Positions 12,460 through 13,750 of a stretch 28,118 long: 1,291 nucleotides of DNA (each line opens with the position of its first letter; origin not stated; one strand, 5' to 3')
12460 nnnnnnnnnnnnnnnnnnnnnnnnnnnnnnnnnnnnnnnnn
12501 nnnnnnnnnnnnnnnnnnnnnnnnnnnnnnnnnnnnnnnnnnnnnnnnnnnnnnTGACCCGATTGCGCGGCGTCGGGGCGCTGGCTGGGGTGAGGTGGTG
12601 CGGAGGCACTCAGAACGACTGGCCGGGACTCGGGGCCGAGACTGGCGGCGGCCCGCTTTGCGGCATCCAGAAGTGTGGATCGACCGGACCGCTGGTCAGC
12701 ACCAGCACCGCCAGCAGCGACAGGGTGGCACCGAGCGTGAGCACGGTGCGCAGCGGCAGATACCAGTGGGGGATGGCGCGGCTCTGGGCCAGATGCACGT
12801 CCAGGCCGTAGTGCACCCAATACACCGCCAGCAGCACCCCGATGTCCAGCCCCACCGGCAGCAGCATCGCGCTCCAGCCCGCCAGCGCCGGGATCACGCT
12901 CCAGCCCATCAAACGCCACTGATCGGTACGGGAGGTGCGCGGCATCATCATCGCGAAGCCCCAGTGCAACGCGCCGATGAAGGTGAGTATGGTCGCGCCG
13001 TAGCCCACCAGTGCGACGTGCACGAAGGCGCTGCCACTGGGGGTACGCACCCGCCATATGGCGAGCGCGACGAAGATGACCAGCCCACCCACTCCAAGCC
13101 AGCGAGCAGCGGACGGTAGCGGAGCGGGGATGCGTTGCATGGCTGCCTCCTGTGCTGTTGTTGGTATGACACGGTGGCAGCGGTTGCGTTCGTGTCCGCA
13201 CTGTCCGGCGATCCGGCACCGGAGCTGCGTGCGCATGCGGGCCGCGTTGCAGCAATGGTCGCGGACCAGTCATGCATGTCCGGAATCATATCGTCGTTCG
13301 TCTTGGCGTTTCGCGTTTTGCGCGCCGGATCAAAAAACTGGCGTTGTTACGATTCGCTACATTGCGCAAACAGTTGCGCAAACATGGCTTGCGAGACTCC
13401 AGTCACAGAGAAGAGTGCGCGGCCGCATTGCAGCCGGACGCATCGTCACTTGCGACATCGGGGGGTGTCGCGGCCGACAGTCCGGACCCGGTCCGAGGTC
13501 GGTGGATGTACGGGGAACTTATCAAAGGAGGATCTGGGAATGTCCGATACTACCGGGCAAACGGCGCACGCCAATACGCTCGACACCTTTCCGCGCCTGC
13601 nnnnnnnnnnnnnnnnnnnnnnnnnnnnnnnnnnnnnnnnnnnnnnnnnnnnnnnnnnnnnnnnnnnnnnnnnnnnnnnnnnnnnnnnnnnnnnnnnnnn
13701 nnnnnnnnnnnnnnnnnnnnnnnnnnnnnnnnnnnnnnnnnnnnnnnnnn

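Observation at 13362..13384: Tandem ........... repeats, with the palindromic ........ core one helical turn apart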

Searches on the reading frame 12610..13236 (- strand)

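Call 8: search_protein_families(library=pfam, proteins=[window:12610-13236:-])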
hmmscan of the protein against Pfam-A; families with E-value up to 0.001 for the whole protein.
window:12610-13236:- (208 aa): 1 family
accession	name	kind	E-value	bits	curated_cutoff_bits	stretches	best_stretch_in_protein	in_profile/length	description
PF11911.13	DUF3429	-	1.4e-28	100.4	39.1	1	41-178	2-143/144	Protein of unknown function (DUF3429)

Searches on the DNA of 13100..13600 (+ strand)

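Call 33: search_rna_families(source=window, start=13100, end=13600, threshold=evalue, max_evalue=1)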
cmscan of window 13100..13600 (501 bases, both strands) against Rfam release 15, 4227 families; matches with E-value up to 1: 1.
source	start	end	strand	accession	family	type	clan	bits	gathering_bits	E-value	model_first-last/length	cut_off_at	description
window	13451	13503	-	RF03267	mir-645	Gene; miRNA;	-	17.5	90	0.91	1-77/77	no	mir-645 microRNA precursor family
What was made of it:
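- Rfam gives no match (call 33).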

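Call 43: search_dna_similar(query=window:13340-13400:+, collection=plasmids, mode=distant, max_evalue=10, max_rows=15)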
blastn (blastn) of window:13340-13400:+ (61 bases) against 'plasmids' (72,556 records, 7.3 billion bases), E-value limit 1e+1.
Records with a match: 5; places in all: 5; records where one place covers at least 80% of the query: 0.
Best place of each record, by identity: >=99% 4; 80-90% 1.
By first word of the organism name: Leptolyngbya 2; Paracoccus 1; Spirosoma 1; Paraburkholderia 1.
By predicted mobility (MOB-suite, as given by PLSDB): non-mobilizable 4; mobilizable 1.
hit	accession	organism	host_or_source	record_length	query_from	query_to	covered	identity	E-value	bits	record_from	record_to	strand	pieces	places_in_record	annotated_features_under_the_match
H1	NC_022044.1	Paracoccus aminophilus JCM 7686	-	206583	24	53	49%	87.1%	5e+0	36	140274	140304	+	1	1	isocitrate lyase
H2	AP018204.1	Leptolyngbya boryana NIES-2135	-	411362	41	59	31%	100.0%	5e+0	36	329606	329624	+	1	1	putative alpha-glucan phosphorylase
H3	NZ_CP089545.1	Spirosoma oryzicola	Single cell,Surface layer of rice grains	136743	1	19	31%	100.0%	5e+0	36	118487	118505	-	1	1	none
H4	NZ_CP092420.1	Leptolyngbya boryana IU 594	-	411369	41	59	31%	100.0%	5e+0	36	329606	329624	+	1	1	glgP: alpha-glucan family phosphorylase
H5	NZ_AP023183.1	Paraburkholderia sp. PGU19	Physopelta gutta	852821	30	48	31%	100.0%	5e+0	36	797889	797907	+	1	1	none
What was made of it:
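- Tried and rejected: BLAST of the block against plasmids gave only chance 19-30-nt matches (call 43).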
